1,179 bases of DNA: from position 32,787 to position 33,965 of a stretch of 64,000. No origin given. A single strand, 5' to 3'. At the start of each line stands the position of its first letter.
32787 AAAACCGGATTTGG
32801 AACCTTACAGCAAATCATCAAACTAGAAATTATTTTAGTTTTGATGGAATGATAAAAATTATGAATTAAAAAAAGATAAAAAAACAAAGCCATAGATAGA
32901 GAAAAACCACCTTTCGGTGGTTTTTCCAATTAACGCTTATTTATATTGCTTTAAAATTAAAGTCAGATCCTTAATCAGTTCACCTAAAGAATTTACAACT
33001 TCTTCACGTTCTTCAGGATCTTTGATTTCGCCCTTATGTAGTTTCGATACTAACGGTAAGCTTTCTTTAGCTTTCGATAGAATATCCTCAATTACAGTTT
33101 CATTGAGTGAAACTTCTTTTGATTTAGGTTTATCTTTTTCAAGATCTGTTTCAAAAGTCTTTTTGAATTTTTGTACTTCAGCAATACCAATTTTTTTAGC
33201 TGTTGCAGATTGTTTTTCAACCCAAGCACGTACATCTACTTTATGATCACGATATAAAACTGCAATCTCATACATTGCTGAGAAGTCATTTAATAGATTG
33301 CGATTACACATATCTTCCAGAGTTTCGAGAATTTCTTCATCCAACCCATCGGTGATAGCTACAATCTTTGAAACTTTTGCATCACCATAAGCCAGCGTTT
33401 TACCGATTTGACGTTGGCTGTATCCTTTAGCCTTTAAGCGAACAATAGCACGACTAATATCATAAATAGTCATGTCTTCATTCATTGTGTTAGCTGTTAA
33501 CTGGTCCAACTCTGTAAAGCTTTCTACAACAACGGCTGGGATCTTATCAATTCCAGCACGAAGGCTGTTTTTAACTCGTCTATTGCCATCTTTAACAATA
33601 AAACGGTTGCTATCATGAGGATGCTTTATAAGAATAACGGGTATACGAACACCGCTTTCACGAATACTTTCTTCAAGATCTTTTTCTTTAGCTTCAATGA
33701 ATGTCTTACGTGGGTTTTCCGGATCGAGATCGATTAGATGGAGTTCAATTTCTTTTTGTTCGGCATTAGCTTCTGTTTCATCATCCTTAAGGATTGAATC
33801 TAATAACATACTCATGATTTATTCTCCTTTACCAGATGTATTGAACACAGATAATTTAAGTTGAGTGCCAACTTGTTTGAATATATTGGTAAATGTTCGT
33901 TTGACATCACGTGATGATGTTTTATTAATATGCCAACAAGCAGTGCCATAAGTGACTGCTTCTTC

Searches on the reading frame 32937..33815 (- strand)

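Call 94: search_protein_families(library=pfam, proteins=[window:32937-33815:-], max_evalue=0.01)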
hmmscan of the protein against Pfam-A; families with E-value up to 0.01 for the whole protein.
window:32937-33815:- (292 aa): 1 family
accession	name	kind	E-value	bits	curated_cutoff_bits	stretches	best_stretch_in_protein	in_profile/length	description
PF02195.25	ParB_N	-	4.7e-12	46.2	26.3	1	21-98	4-79/95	ParB N-terminal domain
